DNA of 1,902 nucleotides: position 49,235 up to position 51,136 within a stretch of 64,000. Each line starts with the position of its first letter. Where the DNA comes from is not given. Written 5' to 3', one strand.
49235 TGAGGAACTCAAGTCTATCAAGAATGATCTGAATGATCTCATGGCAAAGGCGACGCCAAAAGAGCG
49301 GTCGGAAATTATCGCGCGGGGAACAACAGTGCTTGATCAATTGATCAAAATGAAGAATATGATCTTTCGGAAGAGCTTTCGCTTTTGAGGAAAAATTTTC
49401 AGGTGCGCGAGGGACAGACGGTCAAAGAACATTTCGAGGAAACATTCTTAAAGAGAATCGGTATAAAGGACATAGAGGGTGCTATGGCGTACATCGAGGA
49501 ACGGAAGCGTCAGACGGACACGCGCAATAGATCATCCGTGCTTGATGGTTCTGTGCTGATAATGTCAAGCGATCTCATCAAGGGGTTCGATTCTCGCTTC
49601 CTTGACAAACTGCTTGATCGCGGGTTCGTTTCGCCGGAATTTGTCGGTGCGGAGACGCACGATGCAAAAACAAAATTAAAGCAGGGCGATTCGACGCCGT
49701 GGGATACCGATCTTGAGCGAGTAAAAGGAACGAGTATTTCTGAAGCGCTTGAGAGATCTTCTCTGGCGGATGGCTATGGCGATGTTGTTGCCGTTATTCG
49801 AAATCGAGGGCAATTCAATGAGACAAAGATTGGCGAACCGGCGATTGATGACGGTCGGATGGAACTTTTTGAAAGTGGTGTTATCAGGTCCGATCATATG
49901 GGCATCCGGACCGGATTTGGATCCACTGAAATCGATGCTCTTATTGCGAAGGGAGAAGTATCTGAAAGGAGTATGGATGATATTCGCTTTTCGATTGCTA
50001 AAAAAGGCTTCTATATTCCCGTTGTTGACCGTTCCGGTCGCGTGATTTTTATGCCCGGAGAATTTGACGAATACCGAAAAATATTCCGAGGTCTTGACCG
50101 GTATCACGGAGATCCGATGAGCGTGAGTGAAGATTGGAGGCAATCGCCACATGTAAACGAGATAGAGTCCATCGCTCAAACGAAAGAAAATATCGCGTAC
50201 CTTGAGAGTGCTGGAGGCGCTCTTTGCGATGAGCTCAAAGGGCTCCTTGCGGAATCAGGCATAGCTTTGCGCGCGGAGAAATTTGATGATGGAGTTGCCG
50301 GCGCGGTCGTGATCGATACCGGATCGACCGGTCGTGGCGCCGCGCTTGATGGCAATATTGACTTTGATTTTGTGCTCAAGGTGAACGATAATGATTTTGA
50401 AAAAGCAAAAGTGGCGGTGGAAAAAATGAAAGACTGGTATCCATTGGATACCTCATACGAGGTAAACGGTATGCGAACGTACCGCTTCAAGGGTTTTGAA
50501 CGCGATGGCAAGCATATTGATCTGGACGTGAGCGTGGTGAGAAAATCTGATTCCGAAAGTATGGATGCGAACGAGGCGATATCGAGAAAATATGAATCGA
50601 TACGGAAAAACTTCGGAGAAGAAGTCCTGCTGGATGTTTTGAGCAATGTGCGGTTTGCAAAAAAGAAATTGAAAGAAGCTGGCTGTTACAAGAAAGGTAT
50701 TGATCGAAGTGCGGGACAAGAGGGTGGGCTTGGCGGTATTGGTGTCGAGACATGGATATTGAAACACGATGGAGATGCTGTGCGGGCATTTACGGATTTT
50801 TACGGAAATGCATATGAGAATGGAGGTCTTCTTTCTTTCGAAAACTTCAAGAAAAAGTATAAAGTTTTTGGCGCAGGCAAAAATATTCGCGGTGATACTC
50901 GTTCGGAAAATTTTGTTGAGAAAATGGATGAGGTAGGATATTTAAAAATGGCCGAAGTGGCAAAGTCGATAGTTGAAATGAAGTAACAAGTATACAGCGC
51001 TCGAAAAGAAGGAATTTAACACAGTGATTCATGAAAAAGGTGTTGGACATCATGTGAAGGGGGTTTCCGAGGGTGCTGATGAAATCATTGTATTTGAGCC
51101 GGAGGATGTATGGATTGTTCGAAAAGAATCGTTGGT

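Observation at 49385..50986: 533-aa protein with a cGAS/DncV-like nucleotidyltransferase core preceded by a large unknown domain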

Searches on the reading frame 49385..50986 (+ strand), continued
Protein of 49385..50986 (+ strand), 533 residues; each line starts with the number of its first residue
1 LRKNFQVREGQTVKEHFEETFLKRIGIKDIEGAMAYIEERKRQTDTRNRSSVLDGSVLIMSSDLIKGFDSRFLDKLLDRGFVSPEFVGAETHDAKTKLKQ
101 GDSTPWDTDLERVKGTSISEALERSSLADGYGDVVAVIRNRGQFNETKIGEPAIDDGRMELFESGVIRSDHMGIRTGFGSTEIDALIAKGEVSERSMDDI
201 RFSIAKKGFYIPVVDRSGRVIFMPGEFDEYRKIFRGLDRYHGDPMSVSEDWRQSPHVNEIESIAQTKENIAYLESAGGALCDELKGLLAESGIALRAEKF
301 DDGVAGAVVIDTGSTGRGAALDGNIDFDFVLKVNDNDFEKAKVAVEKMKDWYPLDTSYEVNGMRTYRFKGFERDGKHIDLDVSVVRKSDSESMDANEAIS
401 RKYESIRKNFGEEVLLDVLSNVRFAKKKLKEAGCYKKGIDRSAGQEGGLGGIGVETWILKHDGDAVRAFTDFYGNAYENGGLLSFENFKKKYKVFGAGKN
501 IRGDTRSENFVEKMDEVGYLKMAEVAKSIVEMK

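Call 35: find_related_loci(query=A1, collection=genome_contigs, flank=8000)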
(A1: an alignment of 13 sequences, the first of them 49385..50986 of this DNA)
Query A1 (533 aa) in genome_contigs; peptide patterns used: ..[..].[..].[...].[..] (x = any residue, [..] = any of these).
433 stretches matched a pattern; 410 encode a relative of the query (tblastn E <= 1e-3); the best 80 are kept; 80 distinct loci.
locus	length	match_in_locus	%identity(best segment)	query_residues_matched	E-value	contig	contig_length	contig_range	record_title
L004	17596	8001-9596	53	1-530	0e+0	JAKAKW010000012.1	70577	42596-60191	MAG: bacterium isolate WY4.bin98 NODE_407_length_70577_cov_2.505550, whole genome shotgun sequence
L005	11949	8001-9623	51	1-531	2e-167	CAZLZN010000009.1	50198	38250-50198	MAG TPA_asm: uncultured Gammaproteobacteria bacterium isolate SRP278252_co2_871 genome assembly, contig: NODE_1132_lengt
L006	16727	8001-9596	49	1-530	3e-162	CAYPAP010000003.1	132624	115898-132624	MAG TPA_asm: uncultured Gammaproteobacteria bacterium isolate SRP241326_co2_355 genome assembly, contig: NODE_207_length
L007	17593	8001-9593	45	1-529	6e-147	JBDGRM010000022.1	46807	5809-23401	MAG: Candidatus Magasanikbacteria bacterium isolate DAL-Ass_45c_73C1R DAL-Ass_45_73C1R_1_22, whole genome shotgun sequen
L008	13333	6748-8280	48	5-529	4e-144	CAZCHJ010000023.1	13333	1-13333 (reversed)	MAG TPA_asm: uncultured Gammaproteobacteria bacterium isolate SRP135725_co1_448 genome assembly, contig: NODE_6314_lengt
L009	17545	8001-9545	45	1-530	3e-140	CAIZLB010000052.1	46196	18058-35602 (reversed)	uncultured bacterium isolate Loc080925-6m_bin-0369 genome assembly, contig: bin-0369:52/57, whole genome shotgun sequenc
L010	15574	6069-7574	43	5-531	9e-133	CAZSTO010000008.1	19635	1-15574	MAG TPA_asm: uncultured Candidatus Saccharibacteria bacterium isolate SRP135725_co1_69 genome assembly, contig: NODE_350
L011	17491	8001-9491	43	5-526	5e-127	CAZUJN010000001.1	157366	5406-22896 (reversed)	MAG TPA_asm: uncultured Candidatus Saccharibacteria bacterium isolate SRP278252_co2_137 genome assembly, contig: NODE_11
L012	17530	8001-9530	43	7-530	3e-131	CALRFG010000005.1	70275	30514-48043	MAG: Candidatus Nomurabacteria bacterium isolate ZE-17mar17-71 genome assembly, contig: ZE-13mar17-C171, whole genome sh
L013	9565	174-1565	43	43-531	1e-115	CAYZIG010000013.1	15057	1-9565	MAG TPA_asm: uncultured Candidatus Saccharibacteria bacterium isolate SRP220891_co5_90 genome assembly, contig: NODE_265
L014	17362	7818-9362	36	1-522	4e-95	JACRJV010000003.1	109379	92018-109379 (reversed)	MAG: Candidatus Uhrbacteria bacterium isolate NC_groundwater_1838_Pr3_B-0.1um_52_12 SR-2_scaffold_141_904111, whole geno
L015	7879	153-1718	35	1-522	4e-95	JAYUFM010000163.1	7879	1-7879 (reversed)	MAG: bacterium isolate GFS_7744 GFS_7744_162, whole genome shotgun sequence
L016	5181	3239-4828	35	1-522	1e-91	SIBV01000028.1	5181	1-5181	MAG: Candidatus Zambryskibacteria bacterium isolate Baikal-deep-G185 BACOMB-C72744, whole genome shotgun sequence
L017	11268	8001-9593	35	1-530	2e-90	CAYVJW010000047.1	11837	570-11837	MAG TPA_asm: uncultured Candidatus Peribacteria bacterium isolate binchicken_co65_50 genome assembly, contig: NODE_21383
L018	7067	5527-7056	36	1-511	5e-90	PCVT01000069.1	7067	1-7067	MAG: Parcubacteria group bacterium CG11_big_fil_rev_8_21_14_0_20_41_14 CG11_8_21_14_0.20_scaffold_7505_c, whole genome s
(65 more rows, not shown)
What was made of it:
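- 410 species, mostly CPR (call 35).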

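Call 62: search_protein_families(library=pfam, alignment_id=A4, max_evalue=1)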
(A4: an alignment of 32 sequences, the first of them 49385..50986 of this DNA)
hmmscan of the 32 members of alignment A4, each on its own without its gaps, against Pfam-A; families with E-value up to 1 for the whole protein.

A. member 1, window:49385-50986:+ (533 aa): 1 family
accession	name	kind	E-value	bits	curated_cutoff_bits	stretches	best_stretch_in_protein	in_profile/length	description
PF20880.2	G1_gp67_N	-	0.027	14.9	27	1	334-359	9-34/77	Phage G1 gp67, N-terminal domain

B. families by the number of members that match (of 32 scanned): 35 families (the first 25 are shown)
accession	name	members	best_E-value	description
PF01909.29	NTP_transf_2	7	0.00026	Nucleotidyltransferase domain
PF18735.6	HEPN_RiboL-PSP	1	7.5e-05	RiboL-PSP-HEPN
PF14771.11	DUF4476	1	0.0019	Domain of unknown function (DUF4476)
PF08759.17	GT-D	1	0.0043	Glycosyltransferase GT-D fold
PF18144.7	SMODS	1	0.0065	Second Messenger Oligonucleotide or Dinucleotide Synthetase domain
PF04991.19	LicD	1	0.0066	LicD family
PF25118.1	EFL1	1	0.01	Elongation factor-like GTPase 1-like domain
PF20880.2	G1_gp67_N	1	0.027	Phage G1 gp67, N-terminal domain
PF20158.4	Cas5fv_helical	1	0.033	Cas5fv helical domain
PF08479.16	POTRA_2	1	0.034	POTRA domain, ShlB-type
PF05823.17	Gp-FAR-1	1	0.038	Nematode fatty acid retinoid binding protein (Gp-FAR-1)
PF09373.15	PMBR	1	0.055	Pseudomurein-binding repeat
PF12387.13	Peptidase_C74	1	0.059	Pestivirus NS2 peptidase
PF20216.3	DUF6576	1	0.061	Family of unknown function (DUF6576)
PF09693.15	Phage_XkdX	1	0.061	Phage uncharacterised protein (Phage_XkdX)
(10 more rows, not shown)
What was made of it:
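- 50168..50983 (+): Bilobal class-I Pol-beta nucleotidyltransferase (residues ~262-533): leading helix, catalytic beta-sheet lobe and helical substrate lobe. Pfam NTP_transf_2 is weakly recurrent in 7 of 32 members (call 62).
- On CD-NTase (CBASS cyclase / SMODS): SMODS hits 1 of 32 members at E 0.0065 (call 62).
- One member carries a HEPN RNase-type hit in its variable region (call 62).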

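Call 63: search_solved_structures(query=A4, max_evalue=10, show_alignments=5)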
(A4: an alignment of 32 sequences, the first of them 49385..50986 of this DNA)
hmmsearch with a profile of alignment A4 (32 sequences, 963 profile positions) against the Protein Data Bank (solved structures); distinct sequences matched with E-value up to 10: 5.
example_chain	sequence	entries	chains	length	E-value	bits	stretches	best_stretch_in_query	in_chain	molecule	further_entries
6sz9_D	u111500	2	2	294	0.063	14.6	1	366-458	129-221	DotZ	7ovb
8f53_A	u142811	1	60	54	0.092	14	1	449-499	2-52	RC_I_2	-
5cwf_A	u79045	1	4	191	0.34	12.1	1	127-273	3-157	Designed helical repeat protein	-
8h7c_A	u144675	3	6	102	0.6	11.3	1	360-428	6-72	De novo ferric enterobactin esterase Syn-F4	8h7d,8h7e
9h1z_A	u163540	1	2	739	1.1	10.4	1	687-772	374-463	2'-5'-oligoadenylate synthase 2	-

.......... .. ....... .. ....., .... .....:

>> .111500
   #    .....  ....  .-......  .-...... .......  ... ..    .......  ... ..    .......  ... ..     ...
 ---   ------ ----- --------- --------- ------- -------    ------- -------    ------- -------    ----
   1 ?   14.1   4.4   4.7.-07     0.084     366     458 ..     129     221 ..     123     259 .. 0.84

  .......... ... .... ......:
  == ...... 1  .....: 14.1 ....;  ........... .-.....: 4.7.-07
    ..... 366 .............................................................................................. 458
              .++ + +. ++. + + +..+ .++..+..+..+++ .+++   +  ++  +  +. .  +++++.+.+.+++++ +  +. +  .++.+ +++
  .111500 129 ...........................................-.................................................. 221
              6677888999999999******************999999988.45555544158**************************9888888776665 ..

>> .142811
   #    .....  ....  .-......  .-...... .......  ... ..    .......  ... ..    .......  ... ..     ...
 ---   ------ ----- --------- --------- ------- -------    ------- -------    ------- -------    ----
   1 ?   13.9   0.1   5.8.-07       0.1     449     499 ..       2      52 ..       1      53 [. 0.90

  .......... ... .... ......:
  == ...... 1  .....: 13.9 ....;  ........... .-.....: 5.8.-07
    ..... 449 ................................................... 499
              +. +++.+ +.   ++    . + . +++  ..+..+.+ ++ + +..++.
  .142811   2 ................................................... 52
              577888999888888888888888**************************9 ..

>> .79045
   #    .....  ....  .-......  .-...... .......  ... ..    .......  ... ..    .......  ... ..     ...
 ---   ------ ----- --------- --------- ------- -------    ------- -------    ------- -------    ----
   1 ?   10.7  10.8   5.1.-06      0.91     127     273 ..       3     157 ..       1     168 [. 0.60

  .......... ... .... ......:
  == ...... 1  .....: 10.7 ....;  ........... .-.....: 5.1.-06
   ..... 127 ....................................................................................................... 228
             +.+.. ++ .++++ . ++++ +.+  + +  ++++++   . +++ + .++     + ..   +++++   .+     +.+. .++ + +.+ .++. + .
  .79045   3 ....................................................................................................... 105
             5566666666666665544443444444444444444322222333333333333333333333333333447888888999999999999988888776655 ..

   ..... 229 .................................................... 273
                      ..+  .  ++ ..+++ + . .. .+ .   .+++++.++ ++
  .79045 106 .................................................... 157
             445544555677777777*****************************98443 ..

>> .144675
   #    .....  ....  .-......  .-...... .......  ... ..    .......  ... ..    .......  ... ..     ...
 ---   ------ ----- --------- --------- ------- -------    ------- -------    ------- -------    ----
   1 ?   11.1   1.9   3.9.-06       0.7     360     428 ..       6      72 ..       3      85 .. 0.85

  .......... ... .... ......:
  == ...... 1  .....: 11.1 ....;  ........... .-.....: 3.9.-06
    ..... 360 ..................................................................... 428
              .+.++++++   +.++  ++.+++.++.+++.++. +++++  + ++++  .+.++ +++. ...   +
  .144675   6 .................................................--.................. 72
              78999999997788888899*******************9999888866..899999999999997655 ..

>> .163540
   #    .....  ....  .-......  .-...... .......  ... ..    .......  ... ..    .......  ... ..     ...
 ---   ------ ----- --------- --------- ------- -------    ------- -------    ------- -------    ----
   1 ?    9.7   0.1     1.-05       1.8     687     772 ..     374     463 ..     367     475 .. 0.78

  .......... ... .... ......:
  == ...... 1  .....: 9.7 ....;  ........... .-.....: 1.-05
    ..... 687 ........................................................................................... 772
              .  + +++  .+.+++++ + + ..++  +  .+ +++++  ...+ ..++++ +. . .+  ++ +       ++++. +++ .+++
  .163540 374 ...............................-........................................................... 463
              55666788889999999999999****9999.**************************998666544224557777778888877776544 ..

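Call 66: search_protein_families(library=pfam, proteins=[P0064, P0088, P0120, P0140], max_evalue=0.001)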
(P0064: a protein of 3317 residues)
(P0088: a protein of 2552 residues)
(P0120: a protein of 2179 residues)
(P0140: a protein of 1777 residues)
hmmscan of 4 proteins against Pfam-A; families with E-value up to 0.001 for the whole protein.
P0064 (3317 aa): 0 families

P0088 (2552 aa): 0 families

P0120 (2179 aa): 0 families

P0140 (1777 aa): 0 families

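Call 74: find_related_loci(query=A1, collection=viral_contigs, flank=6000)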
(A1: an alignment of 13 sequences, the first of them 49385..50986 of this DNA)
Query A1 (533 aa) in viral_contigs; peptide patterns used: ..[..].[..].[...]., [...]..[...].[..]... (x = any residue, [..] = any of these).
38 stretches matched a pattern, but none encodes a relative of the query by tblastn (E <= 1e-3).
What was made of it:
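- Closest known: CD-NTases / OAS / cGAS. Different: Not in phage-defence or viral context (call 74).
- Tried and rejected: No relatives in viral contigs (call 74).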

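Call 79: find_related_loci(query=window:49385-50986:+, collection=metagenome_contigs, flank=9000)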
Query window:49385-50986:+ (533 aa) in metagenome_contigs; peptide patterns used: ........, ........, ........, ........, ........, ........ (x = any residue, [..] = any of these).
149 stretches matched a pattern; 8 encode a relative of the query (tblastn E <= 1e-3); 8 distinct loci.
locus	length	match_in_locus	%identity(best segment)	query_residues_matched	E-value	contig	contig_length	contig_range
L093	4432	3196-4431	75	1-409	0e+0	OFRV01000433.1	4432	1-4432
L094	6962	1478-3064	45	1-529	5e-149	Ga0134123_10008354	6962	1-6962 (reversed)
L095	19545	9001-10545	44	1-529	1e-136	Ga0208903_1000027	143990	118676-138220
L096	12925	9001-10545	44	1-529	1e-136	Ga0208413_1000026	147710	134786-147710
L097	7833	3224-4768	44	1-529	2e-136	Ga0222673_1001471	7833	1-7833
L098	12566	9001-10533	45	5-529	4e-140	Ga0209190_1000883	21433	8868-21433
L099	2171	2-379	79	412-533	3e-51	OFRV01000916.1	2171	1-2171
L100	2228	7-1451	52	33-519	6e-56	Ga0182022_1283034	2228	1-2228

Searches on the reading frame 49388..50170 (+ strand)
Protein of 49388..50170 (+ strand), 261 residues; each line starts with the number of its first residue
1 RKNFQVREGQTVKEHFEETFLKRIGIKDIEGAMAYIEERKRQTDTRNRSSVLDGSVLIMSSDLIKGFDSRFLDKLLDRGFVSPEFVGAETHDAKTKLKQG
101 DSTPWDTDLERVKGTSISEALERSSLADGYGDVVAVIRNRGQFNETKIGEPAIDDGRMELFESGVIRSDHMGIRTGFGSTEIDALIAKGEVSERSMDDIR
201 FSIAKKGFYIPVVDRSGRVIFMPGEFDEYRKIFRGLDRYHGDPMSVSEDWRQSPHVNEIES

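Call 40: predict_structure(alignment_id=A3)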
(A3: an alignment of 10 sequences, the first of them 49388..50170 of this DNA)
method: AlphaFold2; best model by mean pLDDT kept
length: 261 residues; sequences in the alignment: 10
mean_pLDDT: 77.8   pTM: 0.74
mean pLDDT of the five models: 77.8, 76.6, 75.0, 74.7, 74.5
residues with pLDDT >= 90: 58; 70-90: 132; 50-70: 43; < 50: 28
segments of 3 or more residues with pLDDT < 50: 85-94, 99-104, 237-246
pLDDT, mean of each block of 10 residues (from residue 1): 74 84 84 90 94 89 88 86 49 48 63 85 70 89 78 77 69 85 91 85 91 94 90 55 52 65 59
secondary structure, 60 per line:
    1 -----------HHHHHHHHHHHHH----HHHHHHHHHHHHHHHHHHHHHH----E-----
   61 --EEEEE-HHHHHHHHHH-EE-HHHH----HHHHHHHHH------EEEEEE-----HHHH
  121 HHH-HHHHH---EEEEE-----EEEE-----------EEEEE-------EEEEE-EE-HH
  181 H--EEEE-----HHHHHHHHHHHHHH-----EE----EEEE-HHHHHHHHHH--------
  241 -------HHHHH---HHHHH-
elements in order: H12-24 H29-50 E63-67 H69-78 H83-86 H91-99 E106-111 H117-123 H125-129 E133-137 E143-146 E158-162 E170-174 E184-187 H193-206 E218-221 H223-232 H248-252 H256-260

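Call 60: fold_search(model_id=the predicted structure, library=pdb)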
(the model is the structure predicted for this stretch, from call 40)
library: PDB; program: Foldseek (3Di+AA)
matches with E <= 10: 339; with E <= 0.001: 0
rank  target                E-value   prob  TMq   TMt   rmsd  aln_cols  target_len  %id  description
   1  8baq                  3.4e-02  0.66  0.30  0.36  10.4       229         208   10  E. coli C7 DarT1 in complex with NAD+ (released 2023-07-12)
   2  8tg3                  4.1e-02  0.89  0.23  0.31   5.1       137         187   13  tRNA 2'-phosphotransferase (Tpt1) from Aeropyrum pernix in complex with ADP-ribose-1" -phosphate (released 2023-11-08)
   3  7omx                  4.7e-02  0.87  0.33  0.43   8.6       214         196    8  Thermus sp. 2.9 DarT in complex with carba-NAD+ (released 2021-06-23)
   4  7omu_AAA              4.7e-02  0.87  0.32  0.23   8.9       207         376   11  Thermosipho africanus DarTG in complex with ADP-ribose (released 2021-06-23)
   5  7omv                  4.7e-02  0.84  0.33  0.39   9.3       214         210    9  Thermus sp. 2.9 DarT (released 2021-06-23)
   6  2zit_B                5.7e-02  0.33  0.24  0.29   8.4       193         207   11  Structure of the eEF2-ExoA-NAD+ complex (released 2008-06-24)
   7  3ki2                  6.0e-02  0.25  0.22  0.27   9.5       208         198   10  Catalytic fragment of Cholix toxin from Vibrio Cholerae in complex with inhibitor GP-G (released 2010-10-27)
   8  3b82_B                7.3e-02  0.33  0.24  0.29   8.4       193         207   12  Structure of the eEF2-ExoA(E546H)-NAD+ complex (released 2008-06-17)
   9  1xk9_A                7.3e-02  0.30  0.25  0.30   9.6       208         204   12  Pseudomanas exotoxin A in complex with the PJ34 inhibitor (released 2005-05-17)
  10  3ny6                  7.7e-02  0.13  0.20  0.24  13.4       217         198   10  Catalytic fragment of cholix toxin from vibrio cholerae in complex with inhibitor V30 (released 2010-12-29)
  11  8tg4_A                8.3e-02  0.77  0.23  0.32   5.1       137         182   13  tRNA 2'-phosphotransferase (Tpt1) from Aeropyrum pernix in complex with ADP-ribose-2"-phosphate and 2'-OH RNA (released 2023-11-08)
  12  3b78_B                8.3e-02  0.28  0.24  0.28   8.5       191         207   12  Structure of the eEF2-ExoA(R551H)-NAD+ complex (released 2008-06-17)
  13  3b8h_B                9.4e-02  0.35  0.26  0.31   7.7       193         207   11  Structure of the eEF2-ExoA(E546A)-NAD+ complex (released 2008-06-17)
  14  3ki4                  1.1e-01  0.20  0.23  0.28   9.6       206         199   10  Catalytic fragment of Cholix toxin from Vibrio Cholerae in complex with inhibitor GP-P (released 2010-10-27)
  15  1aer_A                1.1e-01  0.21  0.25  0.30  11.2       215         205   11  DOMAIN III OF PSEUDOMONAS AERUGINOSA EXOTOXIN COMPLEXED WITH BETA-TAD (released 1996-06-10)
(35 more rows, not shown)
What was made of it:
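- On Tpt1/KptA RNA 2'-phosphotransferase: Foldseek probability up to 0.89, but E 0.04 (call 60).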
